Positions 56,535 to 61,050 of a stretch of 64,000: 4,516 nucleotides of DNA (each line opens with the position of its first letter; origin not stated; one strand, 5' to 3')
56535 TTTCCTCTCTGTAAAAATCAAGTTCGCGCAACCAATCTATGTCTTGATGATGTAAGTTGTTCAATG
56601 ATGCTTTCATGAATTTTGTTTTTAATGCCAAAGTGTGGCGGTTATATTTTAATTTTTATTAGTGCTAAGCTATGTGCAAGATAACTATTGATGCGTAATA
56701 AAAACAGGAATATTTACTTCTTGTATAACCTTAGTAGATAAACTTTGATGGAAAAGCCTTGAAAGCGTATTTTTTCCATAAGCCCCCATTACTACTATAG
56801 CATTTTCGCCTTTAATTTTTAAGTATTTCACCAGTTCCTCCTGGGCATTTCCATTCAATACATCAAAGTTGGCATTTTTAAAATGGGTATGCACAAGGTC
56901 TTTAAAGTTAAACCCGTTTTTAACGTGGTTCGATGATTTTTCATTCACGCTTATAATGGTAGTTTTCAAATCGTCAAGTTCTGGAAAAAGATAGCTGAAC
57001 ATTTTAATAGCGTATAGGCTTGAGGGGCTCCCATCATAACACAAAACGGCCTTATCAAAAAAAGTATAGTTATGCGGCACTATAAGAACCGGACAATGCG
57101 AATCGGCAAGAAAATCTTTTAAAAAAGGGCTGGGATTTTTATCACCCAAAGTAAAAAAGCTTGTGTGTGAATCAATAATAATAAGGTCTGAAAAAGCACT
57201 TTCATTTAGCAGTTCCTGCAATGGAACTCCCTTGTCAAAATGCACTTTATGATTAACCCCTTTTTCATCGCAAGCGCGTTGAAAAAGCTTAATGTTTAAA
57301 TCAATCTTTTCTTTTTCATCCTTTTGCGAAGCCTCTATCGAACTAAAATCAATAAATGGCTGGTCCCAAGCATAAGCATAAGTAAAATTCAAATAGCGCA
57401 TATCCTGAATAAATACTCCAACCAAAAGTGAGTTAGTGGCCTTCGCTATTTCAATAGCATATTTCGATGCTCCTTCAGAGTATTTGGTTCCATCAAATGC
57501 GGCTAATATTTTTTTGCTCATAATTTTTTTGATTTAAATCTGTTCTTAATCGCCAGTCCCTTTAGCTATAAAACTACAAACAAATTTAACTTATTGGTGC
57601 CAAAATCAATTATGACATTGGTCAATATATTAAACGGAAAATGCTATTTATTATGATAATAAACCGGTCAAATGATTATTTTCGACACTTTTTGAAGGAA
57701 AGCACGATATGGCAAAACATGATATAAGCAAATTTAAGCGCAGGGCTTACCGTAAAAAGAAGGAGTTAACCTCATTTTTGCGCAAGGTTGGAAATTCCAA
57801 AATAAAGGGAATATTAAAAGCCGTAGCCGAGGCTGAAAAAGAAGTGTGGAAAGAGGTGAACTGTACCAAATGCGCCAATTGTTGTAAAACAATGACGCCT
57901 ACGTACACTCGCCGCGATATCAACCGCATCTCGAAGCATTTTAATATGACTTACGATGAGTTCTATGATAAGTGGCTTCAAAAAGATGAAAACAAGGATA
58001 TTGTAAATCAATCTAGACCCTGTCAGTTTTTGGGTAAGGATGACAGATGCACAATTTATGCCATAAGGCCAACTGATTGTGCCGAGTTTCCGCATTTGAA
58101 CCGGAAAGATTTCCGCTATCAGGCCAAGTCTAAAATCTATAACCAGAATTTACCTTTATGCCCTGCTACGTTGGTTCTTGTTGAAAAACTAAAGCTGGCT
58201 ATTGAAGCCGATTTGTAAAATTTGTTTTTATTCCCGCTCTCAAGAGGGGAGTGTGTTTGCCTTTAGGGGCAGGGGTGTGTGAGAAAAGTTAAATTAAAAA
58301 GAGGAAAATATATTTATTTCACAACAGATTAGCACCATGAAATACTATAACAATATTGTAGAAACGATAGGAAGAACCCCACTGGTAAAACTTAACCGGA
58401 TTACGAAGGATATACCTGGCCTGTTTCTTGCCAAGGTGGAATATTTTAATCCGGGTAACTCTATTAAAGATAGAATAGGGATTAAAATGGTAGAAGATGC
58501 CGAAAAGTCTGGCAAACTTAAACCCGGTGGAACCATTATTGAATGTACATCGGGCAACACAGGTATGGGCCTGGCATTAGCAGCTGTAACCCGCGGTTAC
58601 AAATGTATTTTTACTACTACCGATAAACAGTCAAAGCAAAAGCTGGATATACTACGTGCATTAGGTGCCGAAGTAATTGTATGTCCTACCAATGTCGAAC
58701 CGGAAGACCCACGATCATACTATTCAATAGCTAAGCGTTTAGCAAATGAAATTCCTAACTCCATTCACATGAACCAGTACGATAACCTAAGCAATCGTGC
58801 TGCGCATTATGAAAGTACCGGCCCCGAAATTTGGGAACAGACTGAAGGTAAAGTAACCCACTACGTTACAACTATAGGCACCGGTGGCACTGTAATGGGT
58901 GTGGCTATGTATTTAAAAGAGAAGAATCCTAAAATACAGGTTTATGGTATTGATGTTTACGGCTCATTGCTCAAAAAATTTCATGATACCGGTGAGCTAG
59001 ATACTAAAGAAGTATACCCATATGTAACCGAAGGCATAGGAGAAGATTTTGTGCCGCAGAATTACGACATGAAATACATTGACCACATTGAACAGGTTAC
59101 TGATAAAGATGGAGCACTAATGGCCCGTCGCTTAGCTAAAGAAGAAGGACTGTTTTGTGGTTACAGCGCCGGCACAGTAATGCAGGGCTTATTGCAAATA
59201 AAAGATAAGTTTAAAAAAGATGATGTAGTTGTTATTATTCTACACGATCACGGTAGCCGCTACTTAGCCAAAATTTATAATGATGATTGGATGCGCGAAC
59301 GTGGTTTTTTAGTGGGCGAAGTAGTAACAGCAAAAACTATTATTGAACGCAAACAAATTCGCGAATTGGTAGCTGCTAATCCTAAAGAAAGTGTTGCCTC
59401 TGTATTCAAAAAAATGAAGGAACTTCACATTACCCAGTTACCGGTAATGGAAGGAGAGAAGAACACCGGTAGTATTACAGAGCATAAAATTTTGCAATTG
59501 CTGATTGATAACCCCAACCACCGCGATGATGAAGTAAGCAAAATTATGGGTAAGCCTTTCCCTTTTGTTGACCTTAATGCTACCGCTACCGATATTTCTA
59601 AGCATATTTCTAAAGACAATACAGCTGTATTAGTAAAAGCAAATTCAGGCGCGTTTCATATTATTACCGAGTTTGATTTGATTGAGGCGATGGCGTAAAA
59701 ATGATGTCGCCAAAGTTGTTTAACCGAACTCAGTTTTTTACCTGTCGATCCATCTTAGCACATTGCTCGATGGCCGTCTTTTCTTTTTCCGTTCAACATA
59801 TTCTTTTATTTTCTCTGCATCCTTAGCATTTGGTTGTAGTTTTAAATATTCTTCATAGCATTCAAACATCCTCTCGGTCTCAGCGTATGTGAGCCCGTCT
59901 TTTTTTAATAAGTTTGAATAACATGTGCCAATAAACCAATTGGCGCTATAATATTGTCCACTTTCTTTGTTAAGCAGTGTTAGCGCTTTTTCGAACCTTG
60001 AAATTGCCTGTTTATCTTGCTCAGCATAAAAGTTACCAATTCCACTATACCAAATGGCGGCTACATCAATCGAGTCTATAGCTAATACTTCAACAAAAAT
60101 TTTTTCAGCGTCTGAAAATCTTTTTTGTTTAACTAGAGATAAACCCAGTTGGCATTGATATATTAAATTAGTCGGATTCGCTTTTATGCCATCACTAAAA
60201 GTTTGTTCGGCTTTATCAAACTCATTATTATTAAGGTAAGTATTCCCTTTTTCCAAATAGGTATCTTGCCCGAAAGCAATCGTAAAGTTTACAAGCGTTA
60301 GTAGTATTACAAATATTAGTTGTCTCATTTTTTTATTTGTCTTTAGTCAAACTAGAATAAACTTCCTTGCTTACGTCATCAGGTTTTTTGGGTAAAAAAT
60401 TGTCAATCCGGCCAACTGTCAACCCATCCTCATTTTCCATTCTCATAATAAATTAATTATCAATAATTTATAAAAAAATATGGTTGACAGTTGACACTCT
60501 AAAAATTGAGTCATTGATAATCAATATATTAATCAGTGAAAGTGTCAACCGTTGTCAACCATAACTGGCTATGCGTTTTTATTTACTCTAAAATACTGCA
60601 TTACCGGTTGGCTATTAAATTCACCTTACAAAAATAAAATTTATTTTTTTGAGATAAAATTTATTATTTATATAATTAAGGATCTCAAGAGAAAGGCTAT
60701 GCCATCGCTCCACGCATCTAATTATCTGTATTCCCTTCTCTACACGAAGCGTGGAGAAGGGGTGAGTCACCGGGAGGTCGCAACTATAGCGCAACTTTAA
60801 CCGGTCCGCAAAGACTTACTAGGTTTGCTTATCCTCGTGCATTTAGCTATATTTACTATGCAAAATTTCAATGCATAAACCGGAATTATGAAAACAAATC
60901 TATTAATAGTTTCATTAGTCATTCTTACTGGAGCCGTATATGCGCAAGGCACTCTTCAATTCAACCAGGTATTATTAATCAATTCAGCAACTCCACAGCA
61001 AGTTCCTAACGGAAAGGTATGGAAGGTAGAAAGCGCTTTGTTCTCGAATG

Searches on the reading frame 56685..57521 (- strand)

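Call 65: search_protein_families(library=pfam, proteins=[window:56685-57521:-], max_evalue=0.00001)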
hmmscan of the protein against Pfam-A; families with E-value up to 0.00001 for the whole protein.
window:56685-57521:- (278 aa): 1 family
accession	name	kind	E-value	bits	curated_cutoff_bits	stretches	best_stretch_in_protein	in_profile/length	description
PF00582.32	Usp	-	6.3e-16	59.6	24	1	1-149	1-141/141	Universal stress protein family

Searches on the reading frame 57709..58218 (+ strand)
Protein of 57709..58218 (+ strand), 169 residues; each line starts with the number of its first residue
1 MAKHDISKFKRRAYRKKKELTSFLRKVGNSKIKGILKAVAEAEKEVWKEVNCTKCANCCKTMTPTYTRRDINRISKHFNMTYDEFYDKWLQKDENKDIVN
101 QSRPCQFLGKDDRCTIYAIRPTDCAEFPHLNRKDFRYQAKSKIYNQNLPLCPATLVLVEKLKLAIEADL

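Call 65: search_protein_families(library=pfam, proteins=[window:57709-58218:+], max_evalue=0.00001)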
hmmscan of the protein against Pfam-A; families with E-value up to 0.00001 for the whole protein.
window:57709-58218:+ (169 aa): 1 family
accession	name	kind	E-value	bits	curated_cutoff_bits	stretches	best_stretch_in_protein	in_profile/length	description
PF03692.20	CxxCxxCC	-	3.7e-13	50.4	23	1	51-138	1-80/85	Putative zinc- or iron-chelating domain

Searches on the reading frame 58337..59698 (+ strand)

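Call 12: search_protein_families(library=pfam, proteins=[window:58337-59698:+])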
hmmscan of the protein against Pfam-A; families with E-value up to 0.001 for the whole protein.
window:58337-59698:+ (453 aa): 2 families
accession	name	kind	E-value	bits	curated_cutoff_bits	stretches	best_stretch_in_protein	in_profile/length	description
PF00291.31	PALP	-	2.6e-75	254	35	1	9-302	3-293/295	Pyridoxal-phosphate dependent enzyme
PF00571.33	CBS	-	5.7e-10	39.8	24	1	342-390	7-56/57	CBS domain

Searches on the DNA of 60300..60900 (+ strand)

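Call 32: search_rna_families(source=window, start=60300, end=60900, threshold=evalue, max_evalue=10)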
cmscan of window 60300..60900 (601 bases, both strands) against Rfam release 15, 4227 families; matches with E-value up to 10: 11.
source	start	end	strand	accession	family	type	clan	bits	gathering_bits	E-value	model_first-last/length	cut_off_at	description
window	60412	60495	-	RF03749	MIR2617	Gene; miRNA;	-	21.2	46.5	0.62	1-86/86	no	MIR2617 microRNA precursor family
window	60410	60495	-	RF04088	MIR812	Gene; miRNA;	-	20.2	80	8.9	27-180/205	no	MIR812 microRNA precursor family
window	60478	60564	-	RF03714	MIR774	Gene; miRNA;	-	17.1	80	2.4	1-98/98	no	MIR774 microRNA precursor family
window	60409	60497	-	RF04027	mir-1422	Gene; miRNA;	-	16.9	60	4.5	1-84/84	no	mir-1422 microRNA precursor family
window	60411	60495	-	RF04170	MIR7723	Gene; miRNA;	-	16.4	200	1.3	78-160/235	no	MIR7723 microRNA precursor family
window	60633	60709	-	RF02083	OrzO-P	Gene; antitoxin;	-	16.2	60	6.8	1-76/76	no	OrzO-P RNA antitoxin family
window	60410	60496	-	RF03664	MIR6288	Gene; miRNA;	-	16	74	3.6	1-92/92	no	MIR6288 microRNA precursor family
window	60411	60495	-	RF03940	MIR9563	Gene; miRNA;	-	15.7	90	5.4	20-108/127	no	MIR9563 microRNA precursor family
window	60618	60761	-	RF03065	IS605-orfB-I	Gene; sRNA;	-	13.7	94.2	2.1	1-214/214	no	IS605-orfB-I RNA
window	60472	60565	-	RF02189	ST7-OT4_3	Gene; lncRNA;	-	9.6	50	8.7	214-302/302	no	ST7 overlapping transcript 4 conserved region 3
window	60596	60744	-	RF01295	SCARNA7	Gene; snRNA; snoRNA; scaRNA;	-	8.7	65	6.5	1-330/330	no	Small Cajal body-specific RNA 7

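Call 69: search_dna_similar(query=window:60395-60690:+, collection=plasmids, mode=distant, max_evalue=1, max_rows=15)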
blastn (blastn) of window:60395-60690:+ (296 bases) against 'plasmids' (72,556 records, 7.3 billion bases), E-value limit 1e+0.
Records with a match: 58; places in all: 58; records where one place covers at least 80% of the query: 0.
Best place of each record, by identity: 95-99% 1; 90-95% 5; 80-90% 31; 60-80% 21.
By first word of the organism name: Bacillus 15; Candidatus 8; Clostridium 6; Priestia 4; Acinetobacter 3; Borrelia 3; Buchnera 3; Spiroplasma 2; Proteus 2; Monoglobus 1; and 11 more.
By predicted mobility (MOB-suite, as given by PLSDB): non-mobilizable 47; mobilizable 7; conjugative 4.
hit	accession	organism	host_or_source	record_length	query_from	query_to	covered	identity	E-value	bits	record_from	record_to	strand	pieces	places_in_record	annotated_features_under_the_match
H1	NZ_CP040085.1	Acinetobacter baumannii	Homosapiens,blood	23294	70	138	23%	77.1%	3e-1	43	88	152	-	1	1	none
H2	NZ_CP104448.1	Acinetobacter baumannii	Homo sapiens,sputum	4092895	70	138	23%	77.1%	3e-1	43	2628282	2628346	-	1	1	none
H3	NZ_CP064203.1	Acinetobacter baumannii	Homo sapiens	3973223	70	138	23%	77.1%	3e-1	43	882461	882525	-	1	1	none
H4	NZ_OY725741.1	Monoglobus pectinilyticus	-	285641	221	284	22%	78.8%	3e-1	44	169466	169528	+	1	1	none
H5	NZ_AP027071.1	Candidatus Borrelia fainii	Reticulinasus faini,culture ...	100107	220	284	22%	75.8%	9e-1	41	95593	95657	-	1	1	hypothetical protein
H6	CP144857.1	Candidatus Stammera capleta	insect metagenome,tissue sample,midgut ...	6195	220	283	22%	74.6%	3e-1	43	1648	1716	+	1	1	record has no annotation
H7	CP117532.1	Spiroplasma endosymbiont of Drosophila atripex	Drosophila atripex,Drosophila atripex ...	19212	222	279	20%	75.9%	9e-1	41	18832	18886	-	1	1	none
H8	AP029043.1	Spiroplasma endosymbiont of Nesidiocoris tenuis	insect gut metagenome,Nesidiocoris ...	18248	232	284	18%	79.6%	3e-1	43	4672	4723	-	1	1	hypothetical protein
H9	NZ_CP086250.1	Clostridium estertheticum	single colony,beef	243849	231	282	18%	80.0%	9e-1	41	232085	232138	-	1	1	histidinol-phosphate transaminase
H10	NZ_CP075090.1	Borrelia coriaceae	Ornithodoros coriaceus,tick tissue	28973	234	285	18%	78.8%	2e-2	46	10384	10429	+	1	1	none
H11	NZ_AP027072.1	Candidatus Borrelia fainii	Reticulinasus faini,culture ...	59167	234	283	17%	78.0%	9e-1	42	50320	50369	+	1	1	Mlp family lipoprotein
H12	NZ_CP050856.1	Serratia symbiotica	-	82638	236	283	16%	80.0%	3e-1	44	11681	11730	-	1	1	none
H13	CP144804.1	Candidatus Stammera capleta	insect metagenome,tissue sample,midgut ...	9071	239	285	16%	81.6%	2e-2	46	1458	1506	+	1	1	record has no annotation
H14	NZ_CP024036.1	Priestia aryabhattai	single cell,enriched culture of compost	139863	236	283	16%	79.6%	9e-1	41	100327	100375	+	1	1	none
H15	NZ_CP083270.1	Priestia aryabhattai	cell culture,mangrove sediment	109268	236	283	16%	79.6%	9e-1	41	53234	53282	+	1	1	none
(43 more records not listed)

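Call 70: search_dna_similar(query=window:60395-60690:+, collection=phages, mode=distant, max_evalue=1, max_rows=15)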
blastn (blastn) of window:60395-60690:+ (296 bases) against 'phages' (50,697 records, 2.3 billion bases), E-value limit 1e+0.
Records with a match: 50; places in all: 66; records where one place covers at least 80% of the query: 0.
Best place of each record, by identity: 90-95% 3; 80-90% 24; 60-80% 23.
By first word of the organism name: Prevotella 15; Riemerella 8; Acinetobacter 6; CrAssphage 3; uncultured 2; Microviridae 2; Bacteroides 2; Lactococcus 2; Escherichia 2; Bacillus 2; and 5 more.
By host as written in the record: Prevotella sp. 15; - 12; Riemerella anatipestifer 3; Homo sapiens 3; Riemerella sp. 2; Lactococcus lactis 2; Escherichia coli ATCC 13706 2; Bacillus megaterium str. ATCC 43725 2; and 8 more.
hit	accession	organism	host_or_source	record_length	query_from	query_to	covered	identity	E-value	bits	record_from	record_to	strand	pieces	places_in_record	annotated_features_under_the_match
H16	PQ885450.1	Acinetobacter phage phi1_092006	Acinetobacter baumannii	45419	214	280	23%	74.6%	3e-1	41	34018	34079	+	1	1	none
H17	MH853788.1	Acinetobacter phage vB_AbaM_IME512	sewage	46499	214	280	23%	74.6%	3e-1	41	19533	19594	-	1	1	none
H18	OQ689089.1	Acinetobacter phage P1068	medical sewage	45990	214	280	23%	74.6%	3e-1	41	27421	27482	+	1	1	hypothetical protein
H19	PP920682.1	Acinetobacter phage P919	Acinetobacter baumannii ZWAb014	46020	214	280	23%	74.6%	3e-1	41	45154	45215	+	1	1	hypothetical protein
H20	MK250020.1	Prevotella phage Lak-B1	Prevotella sp.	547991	219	281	21%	74.6%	1e+0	39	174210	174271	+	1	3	record has no annotation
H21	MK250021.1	Prevotella phage Lak-B2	Prevotella sp.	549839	219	281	21%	74.6%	1e+0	39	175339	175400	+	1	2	record has no annotation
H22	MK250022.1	Prevotella phage Lak-B3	Prevotella sp.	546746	219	281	21%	74.6%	1e+0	39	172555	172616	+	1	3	record has no annotation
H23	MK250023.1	Prevotella phage Lak-B4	Prevotella sp.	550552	219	281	21%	74.6%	1e+0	39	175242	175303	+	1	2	record has no annotation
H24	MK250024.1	Prevotella phage Lak-B5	Prevotella sp.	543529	219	281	21%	74.6%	1e+0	39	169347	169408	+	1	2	record has no annotation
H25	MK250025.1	Prevotella phage Lak-B6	Prevotella sp.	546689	219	281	21%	74.6%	1e+0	39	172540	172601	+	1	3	record has no annotation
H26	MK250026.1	Prevotella phage Lak-B7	Prevotella sp.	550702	219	281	21%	74.6%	1e+0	39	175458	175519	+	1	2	record has no annotation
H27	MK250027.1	Prevotella phage Lak-B8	Prevotella sp.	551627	219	281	21%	74.6%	1e+0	39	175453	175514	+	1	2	record has no annotation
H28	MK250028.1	Prevotella phage Lak-B9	Prevotella sp.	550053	219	281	21%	74.6%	1e+0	39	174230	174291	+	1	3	record has no annotation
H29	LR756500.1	uncultured phage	metagenomic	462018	235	285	17%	80.8%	8e-2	43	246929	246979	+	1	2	record has no annotation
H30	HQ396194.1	Riemerella phage RAP44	Riemerella anatipestifer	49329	238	285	16%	79.2%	1e+0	40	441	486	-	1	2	none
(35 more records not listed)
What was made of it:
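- Tried and rejected: blastn against plasmids and phages gave only AT-rich noise (calls 69, 70).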
